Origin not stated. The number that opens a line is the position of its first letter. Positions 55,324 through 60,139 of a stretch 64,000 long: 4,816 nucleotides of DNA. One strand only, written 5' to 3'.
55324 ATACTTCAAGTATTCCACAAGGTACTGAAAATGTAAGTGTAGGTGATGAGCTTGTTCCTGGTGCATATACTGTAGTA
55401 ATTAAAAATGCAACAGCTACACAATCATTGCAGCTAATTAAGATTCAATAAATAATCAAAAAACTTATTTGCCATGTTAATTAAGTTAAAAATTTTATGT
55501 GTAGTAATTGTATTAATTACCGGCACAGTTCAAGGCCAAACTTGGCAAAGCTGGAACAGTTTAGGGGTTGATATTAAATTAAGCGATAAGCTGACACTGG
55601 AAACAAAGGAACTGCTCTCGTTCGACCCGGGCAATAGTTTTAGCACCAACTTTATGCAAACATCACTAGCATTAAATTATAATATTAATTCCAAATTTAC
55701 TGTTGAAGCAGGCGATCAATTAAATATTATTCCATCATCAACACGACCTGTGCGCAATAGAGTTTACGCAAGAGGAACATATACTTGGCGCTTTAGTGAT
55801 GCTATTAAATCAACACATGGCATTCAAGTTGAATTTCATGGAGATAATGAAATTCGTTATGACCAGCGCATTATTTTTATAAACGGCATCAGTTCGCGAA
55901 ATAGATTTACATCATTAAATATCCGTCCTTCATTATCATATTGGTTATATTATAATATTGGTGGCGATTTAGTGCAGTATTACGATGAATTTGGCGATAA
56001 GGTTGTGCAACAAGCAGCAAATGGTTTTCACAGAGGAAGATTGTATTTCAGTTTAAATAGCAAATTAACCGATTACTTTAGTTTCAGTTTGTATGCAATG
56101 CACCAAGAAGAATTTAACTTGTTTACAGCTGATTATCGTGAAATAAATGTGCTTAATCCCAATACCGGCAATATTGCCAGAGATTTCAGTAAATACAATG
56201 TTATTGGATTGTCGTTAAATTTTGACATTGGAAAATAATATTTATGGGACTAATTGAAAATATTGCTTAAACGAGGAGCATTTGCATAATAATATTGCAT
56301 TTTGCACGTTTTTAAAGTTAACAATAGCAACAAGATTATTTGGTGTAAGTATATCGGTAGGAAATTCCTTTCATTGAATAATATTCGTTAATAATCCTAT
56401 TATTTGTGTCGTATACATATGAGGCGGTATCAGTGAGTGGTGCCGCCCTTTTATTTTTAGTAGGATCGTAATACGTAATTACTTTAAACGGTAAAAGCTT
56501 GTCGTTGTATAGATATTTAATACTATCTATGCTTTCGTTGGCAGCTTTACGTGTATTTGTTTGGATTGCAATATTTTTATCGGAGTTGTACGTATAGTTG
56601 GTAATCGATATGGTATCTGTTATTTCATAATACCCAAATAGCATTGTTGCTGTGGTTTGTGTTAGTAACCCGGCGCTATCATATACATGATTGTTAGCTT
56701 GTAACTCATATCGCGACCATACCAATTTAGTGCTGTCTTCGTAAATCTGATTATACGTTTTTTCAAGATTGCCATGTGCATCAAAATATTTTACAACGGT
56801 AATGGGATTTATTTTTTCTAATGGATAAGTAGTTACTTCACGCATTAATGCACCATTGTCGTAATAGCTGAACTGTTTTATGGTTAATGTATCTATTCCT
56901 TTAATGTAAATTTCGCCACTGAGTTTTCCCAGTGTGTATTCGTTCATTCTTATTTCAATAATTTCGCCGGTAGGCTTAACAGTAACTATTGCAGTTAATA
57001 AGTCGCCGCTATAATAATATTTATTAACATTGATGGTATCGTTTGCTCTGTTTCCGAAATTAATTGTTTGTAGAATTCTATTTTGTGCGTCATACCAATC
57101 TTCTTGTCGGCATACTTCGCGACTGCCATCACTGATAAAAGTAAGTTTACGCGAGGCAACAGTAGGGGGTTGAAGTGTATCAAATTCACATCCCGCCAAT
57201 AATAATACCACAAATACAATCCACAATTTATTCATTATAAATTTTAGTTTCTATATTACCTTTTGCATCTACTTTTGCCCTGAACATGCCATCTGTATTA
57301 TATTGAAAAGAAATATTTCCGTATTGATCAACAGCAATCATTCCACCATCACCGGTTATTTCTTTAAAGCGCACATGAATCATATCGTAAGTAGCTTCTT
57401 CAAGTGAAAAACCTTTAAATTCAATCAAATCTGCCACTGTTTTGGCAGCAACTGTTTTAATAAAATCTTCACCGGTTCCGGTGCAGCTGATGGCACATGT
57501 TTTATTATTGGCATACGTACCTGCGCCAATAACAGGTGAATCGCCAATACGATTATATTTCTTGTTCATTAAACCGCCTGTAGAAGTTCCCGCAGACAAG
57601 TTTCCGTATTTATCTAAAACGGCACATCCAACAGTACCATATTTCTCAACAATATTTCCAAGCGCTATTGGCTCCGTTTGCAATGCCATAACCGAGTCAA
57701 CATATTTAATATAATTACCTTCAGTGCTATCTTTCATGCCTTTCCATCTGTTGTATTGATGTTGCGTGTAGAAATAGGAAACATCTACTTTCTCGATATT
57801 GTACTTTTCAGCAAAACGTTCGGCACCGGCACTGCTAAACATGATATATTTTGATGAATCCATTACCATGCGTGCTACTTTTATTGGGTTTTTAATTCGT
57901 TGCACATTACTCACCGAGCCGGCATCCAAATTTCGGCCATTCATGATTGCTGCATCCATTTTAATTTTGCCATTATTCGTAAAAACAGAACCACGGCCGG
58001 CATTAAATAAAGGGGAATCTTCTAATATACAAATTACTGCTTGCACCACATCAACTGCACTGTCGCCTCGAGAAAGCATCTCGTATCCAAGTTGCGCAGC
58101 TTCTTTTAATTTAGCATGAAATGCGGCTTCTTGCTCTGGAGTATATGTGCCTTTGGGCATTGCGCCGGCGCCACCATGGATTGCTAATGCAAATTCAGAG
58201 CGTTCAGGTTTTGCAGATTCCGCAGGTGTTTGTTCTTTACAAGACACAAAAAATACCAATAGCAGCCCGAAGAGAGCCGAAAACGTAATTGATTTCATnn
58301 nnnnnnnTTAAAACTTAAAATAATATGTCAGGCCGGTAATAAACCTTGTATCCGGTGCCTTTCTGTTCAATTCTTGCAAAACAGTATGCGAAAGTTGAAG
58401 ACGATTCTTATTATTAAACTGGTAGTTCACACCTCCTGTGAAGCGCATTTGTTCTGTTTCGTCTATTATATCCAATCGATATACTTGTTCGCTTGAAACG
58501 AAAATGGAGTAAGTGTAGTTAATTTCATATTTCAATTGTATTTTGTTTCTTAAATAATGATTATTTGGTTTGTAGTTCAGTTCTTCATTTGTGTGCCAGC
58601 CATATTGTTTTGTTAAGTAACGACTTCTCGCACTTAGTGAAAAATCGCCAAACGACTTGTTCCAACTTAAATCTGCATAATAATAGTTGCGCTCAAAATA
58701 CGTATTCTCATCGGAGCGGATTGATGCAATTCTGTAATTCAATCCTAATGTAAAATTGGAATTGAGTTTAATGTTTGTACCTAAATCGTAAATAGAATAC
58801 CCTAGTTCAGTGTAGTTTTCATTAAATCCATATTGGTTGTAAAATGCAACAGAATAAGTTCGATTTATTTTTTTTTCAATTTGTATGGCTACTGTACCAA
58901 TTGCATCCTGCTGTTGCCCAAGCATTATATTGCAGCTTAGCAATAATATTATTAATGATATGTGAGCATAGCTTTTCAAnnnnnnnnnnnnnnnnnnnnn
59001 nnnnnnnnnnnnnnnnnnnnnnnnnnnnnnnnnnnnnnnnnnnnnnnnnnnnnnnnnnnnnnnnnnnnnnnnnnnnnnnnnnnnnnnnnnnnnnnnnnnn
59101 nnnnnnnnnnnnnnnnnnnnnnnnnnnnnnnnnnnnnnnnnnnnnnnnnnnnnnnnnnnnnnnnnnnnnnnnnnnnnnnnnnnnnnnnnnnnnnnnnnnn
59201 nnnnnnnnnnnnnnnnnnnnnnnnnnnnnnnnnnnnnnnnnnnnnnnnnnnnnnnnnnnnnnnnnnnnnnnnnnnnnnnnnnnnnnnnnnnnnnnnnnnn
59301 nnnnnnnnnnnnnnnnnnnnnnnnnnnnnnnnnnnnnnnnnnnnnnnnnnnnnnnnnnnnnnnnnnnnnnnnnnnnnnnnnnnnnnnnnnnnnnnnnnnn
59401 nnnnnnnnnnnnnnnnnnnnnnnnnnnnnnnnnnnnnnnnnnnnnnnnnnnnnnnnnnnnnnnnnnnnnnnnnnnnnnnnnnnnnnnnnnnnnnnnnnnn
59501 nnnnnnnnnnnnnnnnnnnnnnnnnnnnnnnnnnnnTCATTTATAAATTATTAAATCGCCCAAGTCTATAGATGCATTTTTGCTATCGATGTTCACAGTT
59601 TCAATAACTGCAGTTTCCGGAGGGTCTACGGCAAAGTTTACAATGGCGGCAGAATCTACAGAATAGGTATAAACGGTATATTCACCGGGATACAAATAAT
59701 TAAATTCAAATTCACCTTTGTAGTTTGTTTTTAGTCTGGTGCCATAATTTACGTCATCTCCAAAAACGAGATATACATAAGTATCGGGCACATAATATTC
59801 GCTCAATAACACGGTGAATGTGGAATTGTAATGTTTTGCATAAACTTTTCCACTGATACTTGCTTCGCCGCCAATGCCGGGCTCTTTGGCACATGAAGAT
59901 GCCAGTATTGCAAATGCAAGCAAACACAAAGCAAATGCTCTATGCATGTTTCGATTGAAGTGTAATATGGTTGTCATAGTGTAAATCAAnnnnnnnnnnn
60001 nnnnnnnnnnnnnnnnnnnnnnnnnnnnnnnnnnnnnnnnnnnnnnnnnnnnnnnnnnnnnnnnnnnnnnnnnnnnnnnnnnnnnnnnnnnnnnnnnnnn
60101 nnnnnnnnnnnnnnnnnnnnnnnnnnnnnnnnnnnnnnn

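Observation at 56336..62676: Seven translationally coupled genes: orphan P-loop protein, atypical ABC half-transporter and five exported proteins including an isoaspartyl peptidase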

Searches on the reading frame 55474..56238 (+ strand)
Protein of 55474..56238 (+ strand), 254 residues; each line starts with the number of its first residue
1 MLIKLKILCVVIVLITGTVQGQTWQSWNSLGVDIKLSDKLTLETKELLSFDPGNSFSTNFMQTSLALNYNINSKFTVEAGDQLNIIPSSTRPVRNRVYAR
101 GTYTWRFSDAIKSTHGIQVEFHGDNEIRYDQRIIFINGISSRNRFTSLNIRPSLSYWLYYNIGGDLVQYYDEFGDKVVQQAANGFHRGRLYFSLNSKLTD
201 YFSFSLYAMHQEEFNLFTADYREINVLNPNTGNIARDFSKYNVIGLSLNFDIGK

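Call 3: search_protein_families(library=pfam, proteins=[window:55474-56238:+], max_evalue=0.01)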
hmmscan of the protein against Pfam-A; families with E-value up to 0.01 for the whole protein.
window:55474-56238:+ (254 aa): 1 family
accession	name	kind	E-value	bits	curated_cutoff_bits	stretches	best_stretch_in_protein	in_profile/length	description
PF10677.15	DUF2490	-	5.3e-09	36.5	29.8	1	24-214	1-178/186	Protein of unknown function (DUF2490)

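Call 4: search_protein_families(library=ncbifam, proteins=[window:55474-56238:+], max_evalue=0.01)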
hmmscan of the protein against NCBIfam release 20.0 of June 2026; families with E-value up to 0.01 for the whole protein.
window:55474-56238:+ (254 aa): 0 families

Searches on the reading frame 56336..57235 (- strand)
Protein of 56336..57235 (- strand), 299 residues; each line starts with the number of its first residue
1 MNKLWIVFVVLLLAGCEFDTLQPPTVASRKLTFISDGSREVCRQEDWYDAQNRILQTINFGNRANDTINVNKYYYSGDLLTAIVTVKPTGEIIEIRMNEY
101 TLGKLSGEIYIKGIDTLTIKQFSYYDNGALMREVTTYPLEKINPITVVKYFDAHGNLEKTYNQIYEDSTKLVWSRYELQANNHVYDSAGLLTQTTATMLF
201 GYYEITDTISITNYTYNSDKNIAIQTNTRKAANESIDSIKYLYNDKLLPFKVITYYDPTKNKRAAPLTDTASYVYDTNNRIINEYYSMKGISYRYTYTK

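Call 3: search_protein_families(library=pfam, proteins=[window:56336-57235:-], max_evalue=0.01)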
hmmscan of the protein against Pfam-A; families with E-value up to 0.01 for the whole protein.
window:56336-57235:- (299 aa): 0 families

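Call 4: search_protein_families(library=ncbifam, proteins=[window:56336-57235:-], max_evalue=0.01)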
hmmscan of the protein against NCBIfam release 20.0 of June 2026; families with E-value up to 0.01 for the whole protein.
window:56336-57235:- (299 aa): 0 families

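Call 86: search_protein_families(library=padloc, proteins=[window:56336-57235:-], max_evalue=0.001)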
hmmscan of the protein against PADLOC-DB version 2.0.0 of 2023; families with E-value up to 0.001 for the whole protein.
window:56336-57235:- (299 aa): 0 families

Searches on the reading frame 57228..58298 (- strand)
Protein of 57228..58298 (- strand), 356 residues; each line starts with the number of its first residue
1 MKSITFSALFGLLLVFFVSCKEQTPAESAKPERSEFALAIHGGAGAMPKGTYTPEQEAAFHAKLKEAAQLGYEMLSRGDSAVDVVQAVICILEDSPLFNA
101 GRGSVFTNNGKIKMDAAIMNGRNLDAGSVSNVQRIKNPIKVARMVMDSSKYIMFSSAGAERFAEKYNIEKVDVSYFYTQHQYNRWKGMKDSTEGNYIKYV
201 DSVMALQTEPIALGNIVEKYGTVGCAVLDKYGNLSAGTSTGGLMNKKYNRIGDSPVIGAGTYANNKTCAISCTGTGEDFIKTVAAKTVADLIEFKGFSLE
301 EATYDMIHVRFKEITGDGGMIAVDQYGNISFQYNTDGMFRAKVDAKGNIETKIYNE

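Call 3: search_protein_families(library=pfam, proteins=[window:57228-58298:-], max_evalue=0.01)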
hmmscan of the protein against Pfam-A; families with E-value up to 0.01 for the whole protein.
window:57228-58298:- (356 aa): 1 family
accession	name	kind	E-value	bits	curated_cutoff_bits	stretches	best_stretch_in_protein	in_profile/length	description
PF01112.23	Asparaginase_2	-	1e-104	350.4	27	1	37-353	2-308/309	Asparaginase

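Call 4: search_protein_families(library=ncbifam, proteins=[window:57228-58298:-], max_evalue=0.01)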
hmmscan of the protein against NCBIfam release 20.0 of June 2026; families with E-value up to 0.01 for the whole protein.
window:57228-58298:- (356 aa): 1 family
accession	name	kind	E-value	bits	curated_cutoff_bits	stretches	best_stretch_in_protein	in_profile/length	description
NF007589.0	PRK10226.1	equivalog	1.7e-82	276.9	567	1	37-356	5-313/321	beta-aspartyl-peptidase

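Call 36: search_solved_structures(query=window:57228-58298:-, max_evalue=0.00001, show_alignments=1)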
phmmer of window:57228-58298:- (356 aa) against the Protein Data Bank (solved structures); distinct sequences matched with E-value up to 0.00001: 56.
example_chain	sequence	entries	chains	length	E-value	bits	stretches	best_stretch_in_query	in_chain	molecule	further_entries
9hnc_AAA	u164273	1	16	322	7.4e-72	245.9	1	36-353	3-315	beta-aspartyl-peptidase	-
2zak_A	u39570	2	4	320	1.8e-70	241.3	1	37-355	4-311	L-asparaginase precursor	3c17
4et0_A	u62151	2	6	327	1.8e-49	172.3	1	39-338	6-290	L-asparaginase | Isoaspartyl peptidase/L-asparaginase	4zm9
4pvp_A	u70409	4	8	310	7.6e-49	170.2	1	39-338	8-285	Isoaspartyl peptidase/L-asparaginase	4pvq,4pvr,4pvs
4o0c_A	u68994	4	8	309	7.6e-49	170.2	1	39-338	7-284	Isoaspartyl peptidase/L-asparaginase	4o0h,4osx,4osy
4o0d_A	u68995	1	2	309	2.4e-48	168.6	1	39-338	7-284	Isoaspartyl peptidase/L-asparaginase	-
4o47_A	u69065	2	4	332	2.6e-48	168.5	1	37-339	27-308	Uncharacterized protein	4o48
3tkj_A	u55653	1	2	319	3.1e-48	168.2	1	39-338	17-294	L-asparaginase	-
4o0e_A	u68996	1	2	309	3.4e-48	168.1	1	39-338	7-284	Isoaspartyl peptidase/L-asparaginase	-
4o0g_A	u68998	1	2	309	3.4e-48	168.1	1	39-338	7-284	Isoaspartyl peptidase/L-asparaginase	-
4o0f_A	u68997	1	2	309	3.5e-48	168.1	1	39-338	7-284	Isoaspartyl peptidase/L-asparaginase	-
8dqm_A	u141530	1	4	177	3e-36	128.8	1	33-189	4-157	Isoaspartyl aminopeptidase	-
8c0i_BBB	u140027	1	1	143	7.2e-36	127.6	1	222-355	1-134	Isoaspartyl peptidase subunit beta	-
2zal_B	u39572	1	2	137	1.2e-35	126.9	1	222-355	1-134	L-asparaginase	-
1jn9_B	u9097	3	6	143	1.4e-35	126.6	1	222-355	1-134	PUTATIVE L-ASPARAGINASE | Beta-aspartyl-peptidase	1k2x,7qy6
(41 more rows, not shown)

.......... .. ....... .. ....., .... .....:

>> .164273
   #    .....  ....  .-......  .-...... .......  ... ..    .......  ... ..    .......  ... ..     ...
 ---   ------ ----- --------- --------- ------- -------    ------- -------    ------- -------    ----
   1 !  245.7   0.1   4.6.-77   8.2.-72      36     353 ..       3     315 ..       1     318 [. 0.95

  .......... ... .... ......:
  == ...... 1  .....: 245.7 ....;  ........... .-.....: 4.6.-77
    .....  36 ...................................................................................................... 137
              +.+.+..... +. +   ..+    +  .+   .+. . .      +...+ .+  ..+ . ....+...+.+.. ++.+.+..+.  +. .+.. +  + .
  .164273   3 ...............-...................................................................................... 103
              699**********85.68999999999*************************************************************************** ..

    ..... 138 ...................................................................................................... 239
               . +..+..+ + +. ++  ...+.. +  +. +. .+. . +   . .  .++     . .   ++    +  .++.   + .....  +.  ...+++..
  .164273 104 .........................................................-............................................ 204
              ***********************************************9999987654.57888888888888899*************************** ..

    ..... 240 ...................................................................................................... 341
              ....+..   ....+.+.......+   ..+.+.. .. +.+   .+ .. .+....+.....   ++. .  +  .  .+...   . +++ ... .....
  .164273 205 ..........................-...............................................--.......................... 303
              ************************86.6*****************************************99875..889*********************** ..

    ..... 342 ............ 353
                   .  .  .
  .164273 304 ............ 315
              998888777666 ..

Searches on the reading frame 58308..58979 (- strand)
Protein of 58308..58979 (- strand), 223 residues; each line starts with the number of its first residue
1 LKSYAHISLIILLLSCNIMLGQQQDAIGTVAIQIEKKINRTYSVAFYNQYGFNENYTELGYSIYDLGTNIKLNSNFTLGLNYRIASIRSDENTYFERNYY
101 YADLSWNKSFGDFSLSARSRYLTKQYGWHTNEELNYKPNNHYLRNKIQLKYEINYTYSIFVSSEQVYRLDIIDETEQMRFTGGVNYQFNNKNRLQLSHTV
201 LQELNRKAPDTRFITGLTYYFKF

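Call 3: search_protein_families(library=pfam, proteins=[window:58308-58979:-], max_evalue=0.01)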
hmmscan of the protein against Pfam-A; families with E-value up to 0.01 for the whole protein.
window:58308-58979:- (223 aa): 1 family
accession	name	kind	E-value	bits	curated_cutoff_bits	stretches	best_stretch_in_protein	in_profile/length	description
PF10677.15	DUF2490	-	4.2e-15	56.4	29.8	1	32-197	7-171/186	Protein of unknown function (DUF2490)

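Call 4: search_protein_families(library=ncbifam, proteins=[window:58308-58979:-], max_evalue=0.01)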
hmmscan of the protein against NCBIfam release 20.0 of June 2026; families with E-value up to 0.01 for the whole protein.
window:58308-58979:- (223 aa): 0 families

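Call 86: search_protein_families(library=padloc, proteins=[window:58308-58979:-], max_evalue=0.001)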
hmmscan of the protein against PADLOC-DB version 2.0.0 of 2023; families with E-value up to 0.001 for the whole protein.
window:58308-58979:- (223 aa): 0 families

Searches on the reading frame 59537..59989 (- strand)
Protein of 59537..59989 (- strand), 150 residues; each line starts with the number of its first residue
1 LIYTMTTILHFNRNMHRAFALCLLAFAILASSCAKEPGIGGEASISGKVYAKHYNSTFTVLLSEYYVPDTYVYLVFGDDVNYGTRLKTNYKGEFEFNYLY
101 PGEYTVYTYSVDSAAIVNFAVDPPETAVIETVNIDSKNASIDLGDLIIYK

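Call 3: search_protein_families(library=pfam, proteins=[window:59537-59989:-], max_evalue=0.01)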
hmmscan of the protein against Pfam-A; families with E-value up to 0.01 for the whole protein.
window:59537-59989:- (150 aa): 1 family
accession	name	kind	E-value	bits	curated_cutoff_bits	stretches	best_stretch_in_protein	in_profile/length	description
PF23193.1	NOMO_3rd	-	0.0054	17.2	27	1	85-128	61-104/120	NOMO third transthyretin-like domain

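Call 4: search_protein_families(library=ncbifam, proteins=[window:59537-59989:-], max_evalue=0.01)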
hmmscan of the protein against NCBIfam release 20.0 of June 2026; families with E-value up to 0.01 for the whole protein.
window:59537-59989:- (150 aa): 0 families

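Call 83: search_solved_structures(query=A8, max_evalue=1)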
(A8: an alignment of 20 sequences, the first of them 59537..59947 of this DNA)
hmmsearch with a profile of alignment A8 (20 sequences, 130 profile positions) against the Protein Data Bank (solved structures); distinct sequences matched with E-value up to 1: 10.
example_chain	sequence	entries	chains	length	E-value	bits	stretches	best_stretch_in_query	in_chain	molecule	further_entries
9c7v_B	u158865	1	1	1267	0.017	18.1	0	68-92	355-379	BOS complex subunit NOMO2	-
6i6b_A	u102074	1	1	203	0.055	16.5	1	5-78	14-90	ER lumen protein-retaining receptor 2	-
6i6j_A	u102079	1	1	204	0.055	16.4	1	5-78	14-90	ER lumen protein-retaining receptor 2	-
6i6h_A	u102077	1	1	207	0.057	16.4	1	5-78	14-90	ER lumen protein-retaining receptor 2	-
6y7v_A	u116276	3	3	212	0.06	16.3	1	5-78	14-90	ER lumen protein-retaining receptor 2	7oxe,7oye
8apy_A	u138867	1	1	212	0.062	16.3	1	5-78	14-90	ER lumen protein-retaining receptor 2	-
6zxr_A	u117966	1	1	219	0.065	16.2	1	5-78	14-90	ER lumen protein-retaining receptor 2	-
7rxc_K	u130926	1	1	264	0.094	15.7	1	5-78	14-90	ER lumen protein-retaining receptor 2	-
3qec_A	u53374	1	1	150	0.15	15.1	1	36-118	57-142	Putative carbohydrate binding protein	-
1xpn_A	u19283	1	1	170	0.21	14.6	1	37-118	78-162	hypothetical protein PA1324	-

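Call 86: search_protein_families(library=padloc, proteins=[window:59537-59947:-], max_evalue=0.001)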
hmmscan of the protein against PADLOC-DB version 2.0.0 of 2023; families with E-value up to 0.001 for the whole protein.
window:59537-59947:- (136 aa): 0 families
